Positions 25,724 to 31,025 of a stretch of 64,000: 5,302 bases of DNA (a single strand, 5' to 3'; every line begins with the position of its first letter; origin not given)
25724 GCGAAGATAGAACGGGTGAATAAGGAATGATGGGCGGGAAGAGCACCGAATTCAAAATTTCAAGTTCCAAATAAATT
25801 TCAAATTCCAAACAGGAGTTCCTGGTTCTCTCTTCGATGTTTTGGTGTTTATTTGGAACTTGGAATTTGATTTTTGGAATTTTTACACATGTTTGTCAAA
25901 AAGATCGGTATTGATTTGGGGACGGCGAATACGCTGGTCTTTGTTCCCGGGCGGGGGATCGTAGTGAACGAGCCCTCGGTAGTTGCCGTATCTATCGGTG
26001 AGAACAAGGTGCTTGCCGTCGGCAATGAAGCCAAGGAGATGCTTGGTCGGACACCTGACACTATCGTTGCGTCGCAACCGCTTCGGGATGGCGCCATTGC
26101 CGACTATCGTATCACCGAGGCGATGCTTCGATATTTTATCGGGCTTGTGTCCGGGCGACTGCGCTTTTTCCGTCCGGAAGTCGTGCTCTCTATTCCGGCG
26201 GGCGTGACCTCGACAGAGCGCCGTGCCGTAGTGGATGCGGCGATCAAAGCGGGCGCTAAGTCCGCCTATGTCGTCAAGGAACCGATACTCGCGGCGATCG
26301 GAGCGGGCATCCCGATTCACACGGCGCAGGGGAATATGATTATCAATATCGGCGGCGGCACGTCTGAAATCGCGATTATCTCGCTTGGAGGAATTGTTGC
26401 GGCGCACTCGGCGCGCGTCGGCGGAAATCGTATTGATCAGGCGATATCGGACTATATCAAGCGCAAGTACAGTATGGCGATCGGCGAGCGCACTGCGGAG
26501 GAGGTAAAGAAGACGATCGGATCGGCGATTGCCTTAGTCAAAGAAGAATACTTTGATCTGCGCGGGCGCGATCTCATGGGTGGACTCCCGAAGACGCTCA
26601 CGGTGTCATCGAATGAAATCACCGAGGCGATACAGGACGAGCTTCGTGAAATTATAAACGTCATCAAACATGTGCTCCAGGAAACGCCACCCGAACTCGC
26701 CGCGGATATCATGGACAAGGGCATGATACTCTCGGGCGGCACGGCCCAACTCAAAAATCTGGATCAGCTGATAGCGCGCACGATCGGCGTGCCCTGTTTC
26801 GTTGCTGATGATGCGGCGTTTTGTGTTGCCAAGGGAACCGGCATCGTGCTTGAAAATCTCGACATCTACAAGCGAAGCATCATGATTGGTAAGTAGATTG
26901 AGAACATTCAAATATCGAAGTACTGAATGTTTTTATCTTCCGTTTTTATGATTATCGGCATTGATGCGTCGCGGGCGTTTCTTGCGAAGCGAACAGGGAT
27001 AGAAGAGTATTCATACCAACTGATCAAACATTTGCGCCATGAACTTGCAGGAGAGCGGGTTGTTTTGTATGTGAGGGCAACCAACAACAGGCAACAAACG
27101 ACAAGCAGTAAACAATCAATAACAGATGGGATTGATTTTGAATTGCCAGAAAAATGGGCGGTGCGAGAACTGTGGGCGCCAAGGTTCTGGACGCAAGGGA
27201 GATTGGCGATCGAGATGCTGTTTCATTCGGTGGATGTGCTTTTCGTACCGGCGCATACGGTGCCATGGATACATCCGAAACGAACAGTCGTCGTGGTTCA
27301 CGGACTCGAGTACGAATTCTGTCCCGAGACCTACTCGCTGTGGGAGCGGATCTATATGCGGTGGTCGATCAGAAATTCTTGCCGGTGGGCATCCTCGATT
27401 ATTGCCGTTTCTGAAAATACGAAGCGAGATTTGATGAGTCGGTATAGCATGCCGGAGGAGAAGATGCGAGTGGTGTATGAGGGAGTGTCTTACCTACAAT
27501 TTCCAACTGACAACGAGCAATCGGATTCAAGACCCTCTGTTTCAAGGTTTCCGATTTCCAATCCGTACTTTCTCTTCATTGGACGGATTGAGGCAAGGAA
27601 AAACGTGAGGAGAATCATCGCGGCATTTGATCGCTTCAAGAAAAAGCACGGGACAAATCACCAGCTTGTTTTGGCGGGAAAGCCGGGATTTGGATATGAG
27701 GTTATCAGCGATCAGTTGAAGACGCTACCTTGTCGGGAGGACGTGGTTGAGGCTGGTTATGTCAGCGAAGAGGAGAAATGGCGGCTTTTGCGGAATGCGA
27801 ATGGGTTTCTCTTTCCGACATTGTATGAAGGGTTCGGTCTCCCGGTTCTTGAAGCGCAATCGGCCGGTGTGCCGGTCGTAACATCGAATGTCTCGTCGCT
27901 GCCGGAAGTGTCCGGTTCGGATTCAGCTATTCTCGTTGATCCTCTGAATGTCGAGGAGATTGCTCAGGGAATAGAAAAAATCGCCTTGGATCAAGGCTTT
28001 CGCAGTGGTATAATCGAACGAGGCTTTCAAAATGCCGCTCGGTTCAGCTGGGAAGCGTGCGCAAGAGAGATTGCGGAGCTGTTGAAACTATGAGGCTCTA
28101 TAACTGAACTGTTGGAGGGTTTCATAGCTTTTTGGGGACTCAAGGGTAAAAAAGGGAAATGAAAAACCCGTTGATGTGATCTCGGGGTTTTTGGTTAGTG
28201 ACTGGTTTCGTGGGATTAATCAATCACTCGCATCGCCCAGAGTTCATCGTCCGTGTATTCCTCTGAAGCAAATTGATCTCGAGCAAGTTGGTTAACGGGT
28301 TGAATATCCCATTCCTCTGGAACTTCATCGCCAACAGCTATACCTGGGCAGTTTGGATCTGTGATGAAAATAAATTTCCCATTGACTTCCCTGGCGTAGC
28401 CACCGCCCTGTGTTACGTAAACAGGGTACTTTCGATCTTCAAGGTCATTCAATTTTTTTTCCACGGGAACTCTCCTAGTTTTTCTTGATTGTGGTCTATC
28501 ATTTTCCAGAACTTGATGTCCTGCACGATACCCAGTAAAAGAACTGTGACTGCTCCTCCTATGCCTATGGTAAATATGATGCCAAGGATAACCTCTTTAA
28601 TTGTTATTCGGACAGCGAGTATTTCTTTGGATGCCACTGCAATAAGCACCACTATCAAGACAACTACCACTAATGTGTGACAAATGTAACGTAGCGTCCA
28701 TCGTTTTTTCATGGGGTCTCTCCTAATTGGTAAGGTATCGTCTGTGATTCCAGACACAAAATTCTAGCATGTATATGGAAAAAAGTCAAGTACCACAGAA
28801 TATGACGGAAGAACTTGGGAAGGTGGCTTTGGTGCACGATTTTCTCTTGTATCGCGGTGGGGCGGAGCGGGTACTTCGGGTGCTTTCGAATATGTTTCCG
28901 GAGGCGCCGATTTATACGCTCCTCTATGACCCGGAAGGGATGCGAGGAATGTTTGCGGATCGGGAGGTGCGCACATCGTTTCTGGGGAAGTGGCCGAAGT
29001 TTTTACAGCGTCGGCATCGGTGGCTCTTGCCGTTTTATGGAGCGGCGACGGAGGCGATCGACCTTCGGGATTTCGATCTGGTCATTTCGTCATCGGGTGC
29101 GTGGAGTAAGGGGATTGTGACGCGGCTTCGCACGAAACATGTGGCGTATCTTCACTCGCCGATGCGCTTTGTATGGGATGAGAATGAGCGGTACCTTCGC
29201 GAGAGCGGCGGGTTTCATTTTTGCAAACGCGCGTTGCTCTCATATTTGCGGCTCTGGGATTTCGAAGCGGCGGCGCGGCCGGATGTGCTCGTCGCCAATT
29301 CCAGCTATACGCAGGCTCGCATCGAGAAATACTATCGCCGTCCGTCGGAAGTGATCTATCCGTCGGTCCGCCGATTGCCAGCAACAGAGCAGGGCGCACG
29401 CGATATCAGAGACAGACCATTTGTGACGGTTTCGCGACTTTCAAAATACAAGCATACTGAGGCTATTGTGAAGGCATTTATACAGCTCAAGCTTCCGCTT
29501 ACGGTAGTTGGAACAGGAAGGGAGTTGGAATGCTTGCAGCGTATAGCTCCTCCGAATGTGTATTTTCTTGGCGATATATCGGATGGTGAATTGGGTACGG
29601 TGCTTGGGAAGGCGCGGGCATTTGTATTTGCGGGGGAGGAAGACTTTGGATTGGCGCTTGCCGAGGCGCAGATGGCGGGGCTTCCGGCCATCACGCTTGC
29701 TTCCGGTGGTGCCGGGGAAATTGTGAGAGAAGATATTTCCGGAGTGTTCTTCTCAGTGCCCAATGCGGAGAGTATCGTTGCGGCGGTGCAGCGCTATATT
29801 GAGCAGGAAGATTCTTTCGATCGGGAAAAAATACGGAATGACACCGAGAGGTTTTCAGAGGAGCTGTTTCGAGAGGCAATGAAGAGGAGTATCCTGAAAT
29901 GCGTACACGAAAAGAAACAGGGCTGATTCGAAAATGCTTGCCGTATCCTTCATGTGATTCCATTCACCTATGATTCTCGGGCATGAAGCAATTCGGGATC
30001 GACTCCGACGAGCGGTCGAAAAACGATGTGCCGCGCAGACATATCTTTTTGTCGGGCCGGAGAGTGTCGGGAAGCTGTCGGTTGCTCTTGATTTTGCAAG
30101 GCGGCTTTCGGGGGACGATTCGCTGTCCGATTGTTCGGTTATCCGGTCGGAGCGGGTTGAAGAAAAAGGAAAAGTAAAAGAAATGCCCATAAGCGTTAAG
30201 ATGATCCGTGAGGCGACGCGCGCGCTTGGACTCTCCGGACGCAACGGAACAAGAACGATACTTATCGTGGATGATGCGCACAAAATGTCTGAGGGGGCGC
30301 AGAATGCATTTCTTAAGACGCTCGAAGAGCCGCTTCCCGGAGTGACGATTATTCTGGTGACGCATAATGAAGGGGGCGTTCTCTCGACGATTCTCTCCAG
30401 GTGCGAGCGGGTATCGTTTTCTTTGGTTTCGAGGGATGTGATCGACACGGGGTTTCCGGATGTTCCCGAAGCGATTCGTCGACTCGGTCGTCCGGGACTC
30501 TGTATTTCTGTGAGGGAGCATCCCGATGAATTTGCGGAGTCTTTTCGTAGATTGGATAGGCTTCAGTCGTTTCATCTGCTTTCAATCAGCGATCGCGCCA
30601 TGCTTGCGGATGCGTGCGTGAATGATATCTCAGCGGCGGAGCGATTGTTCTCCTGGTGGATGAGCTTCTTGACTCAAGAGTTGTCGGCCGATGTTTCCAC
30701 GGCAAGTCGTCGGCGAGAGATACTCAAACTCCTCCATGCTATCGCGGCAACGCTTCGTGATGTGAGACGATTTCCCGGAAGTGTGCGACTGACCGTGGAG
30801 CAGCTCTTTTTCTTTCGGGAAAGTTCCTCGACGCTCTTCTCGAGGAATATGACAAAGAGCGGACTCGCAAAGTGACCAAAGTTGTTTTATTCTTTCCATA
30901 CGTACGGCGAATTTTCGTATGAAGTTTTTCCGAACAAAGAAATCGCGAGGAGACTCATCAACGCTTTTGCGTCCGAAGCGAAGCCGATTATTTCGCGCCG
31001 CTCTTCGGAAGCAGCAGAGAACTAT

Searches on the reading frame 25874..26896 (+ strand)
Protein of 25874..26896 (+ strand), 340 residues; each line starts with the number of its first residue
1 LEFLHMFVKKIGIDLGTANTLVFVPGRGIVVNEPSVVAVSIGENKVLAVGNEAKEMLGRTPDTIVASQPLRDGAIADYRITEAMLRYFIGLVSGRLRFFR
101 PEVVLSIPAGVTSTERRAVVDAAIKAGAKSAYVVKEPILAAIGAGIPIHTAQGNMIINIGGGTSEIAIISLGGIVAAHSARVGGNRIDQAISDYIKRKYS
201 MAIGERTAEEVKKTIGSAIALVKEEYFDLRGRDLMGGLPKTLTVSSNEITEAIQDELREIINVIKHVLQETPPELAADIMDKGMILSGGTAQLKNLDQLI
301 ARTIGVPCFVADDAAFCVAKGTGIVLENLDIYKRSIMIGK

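Call 88: search_protein_families(library=pfam, proteins=[window:25874-26896:+], max_evalue=0.0001)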
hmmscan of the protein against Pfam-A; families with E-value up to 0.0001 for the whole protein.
window:25874-26896:+ (340 aa): 3 families
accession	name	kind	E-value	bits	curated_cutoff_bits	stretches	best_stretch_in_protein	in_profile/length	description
PF06723.19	MreB_Mbl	-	1.2e-130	435.6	27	1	9-332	2-325/327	MreB/Mbl protein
PF00012.26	HSP70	-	1.2e-10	40.8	20.6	1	102-321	135-367/599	Hsp70 protein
PF14450.12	FtsA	-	2.3e-10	41.3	31.8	1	156-310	2-109/127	Cell division protein FtsA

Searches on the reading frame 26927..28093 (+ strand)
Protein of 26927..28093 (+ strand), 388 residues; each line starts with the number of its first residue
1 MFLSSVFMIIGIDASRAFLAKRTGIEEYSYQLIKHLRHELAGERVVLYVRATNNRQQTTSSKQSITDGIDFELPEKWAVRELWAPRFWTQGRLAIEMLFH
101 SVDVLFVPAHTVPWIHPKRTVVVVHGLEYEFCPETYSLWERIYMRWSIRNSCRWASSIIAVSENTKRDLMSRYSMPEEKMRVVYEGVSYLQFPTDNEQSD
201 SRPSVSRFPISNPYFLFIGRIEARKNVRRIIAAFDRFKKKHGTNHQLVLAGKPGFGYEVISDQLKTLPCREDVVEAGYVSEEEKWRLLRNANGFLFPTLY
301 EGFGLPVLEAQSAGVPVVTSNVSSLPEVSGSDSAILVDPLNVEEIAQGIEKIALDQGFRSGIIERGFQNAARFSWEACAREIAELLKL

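Call 89: search_protein_families(library=pfam, proteins=[window:26927-28093:+], max_evalue=0.0001)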
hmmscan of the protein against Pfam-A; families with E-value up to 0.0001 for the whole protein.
window:26927-28093:+ (388 aa): 5 families
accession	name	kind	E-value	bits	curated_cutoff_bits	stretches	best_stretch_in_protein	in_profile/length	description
PF00534.26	Glycos_transf_1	-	9.4e-31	107.1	26.4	1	209-366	12-169/172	Glycosyl transferases group 1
PF13692.12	Glyco_trans_1_4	-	8.9e-25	88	27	1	213-353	2-140/142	Glycosyl transferases group 1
PF13439.12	Glyco_transf_4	-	4.2e-15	56.6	28.5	1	24-187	3-166/170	Glycosyltransferase Family 4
PF20706.3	GT4-conflict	-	4e-11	43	26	1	195-323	182-314/385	Family 4 Glycosyltransferase in conflict systems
PF13579.12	Glyco_trans_4_4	-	1.4e-06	29.1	29.7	1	23-184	1-156/158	Glycosyl transferase 4-like domain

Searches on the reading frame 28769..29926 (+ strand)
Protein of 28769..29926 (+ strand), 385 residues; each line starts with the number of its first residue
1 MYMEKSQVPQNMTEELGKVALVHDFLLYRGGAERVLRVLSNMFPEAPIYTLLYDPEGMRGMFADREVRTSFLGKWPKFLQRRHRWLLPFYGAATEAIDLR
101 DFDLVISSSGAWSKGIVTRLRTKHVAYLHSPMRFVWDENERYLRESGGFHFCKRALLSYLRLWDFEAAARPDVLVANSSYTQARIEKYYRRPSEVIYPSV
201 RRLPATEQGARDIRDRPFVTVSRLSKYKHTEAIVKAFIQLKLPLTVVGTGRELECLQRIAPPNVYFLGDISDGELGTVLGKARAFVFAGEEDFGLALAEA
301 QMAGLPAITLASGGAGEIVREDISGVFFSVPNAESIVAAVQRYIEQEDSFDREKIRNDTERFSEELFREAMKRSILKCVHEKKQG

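Call 89: search_protein_families(library=pfam, proteins=[window:28769-29926:+], max_evalue=0.0001)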
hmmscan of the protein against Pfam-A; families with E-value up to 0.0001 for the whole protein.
window:28769-29926:+ (385 aa): 3 families
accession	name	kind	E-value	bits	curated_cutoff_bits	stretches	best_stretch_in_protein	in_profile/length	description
PF00534.26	Glycos_transf_1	-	5.6e-22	78.5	26.4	1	216-354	16-164/172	Glycosyl transferases group 1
PF13692.12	Glyco_trans_1_4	-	3.5e-16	60.2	27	1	218-345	4-141/142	Glycosyl transferases group 1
PF13439.12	Glyco_transf_4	-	9.2e-13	49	28.5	1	30-200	2-166/170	Glycosyltransferase Family 4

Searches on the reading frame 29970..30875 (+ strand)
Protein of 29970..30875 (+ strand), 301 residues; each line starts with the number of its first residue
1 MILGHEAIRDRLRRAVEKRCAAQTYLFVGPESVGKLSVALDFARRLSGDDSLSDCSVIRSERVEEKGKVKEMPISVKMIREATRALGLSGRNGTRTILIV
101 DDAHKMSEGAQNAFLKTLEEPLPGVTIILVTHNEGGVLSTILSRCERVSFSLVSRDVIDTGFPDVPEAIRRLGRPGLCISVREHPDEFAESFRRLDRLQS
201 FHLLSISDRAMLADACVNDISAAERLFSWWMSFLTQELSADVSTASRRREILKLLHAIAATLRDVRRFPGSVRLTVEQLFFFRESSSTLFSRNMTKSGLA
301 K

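Call 89: search_protein_families(library=pfam, proteins=[window:29970-30875:+], max_evalue=0.0001)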
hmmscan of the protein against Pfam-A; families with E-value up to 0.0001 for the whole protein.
window:29970-30875:+ (301 aa): 2 families
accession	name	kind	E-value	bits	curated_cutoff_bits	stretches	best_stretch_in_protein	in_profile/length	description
PF13177.12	DNA_pol3_delta2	-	4.2e-28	98.8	27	1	5-151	2-158/161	DNA polymerase III, delta subunit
PF00004.35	AAA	-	7.8e-06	26.8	21.2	1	26-148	2-126/131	ATPase family associated with various cellular activities (AAA)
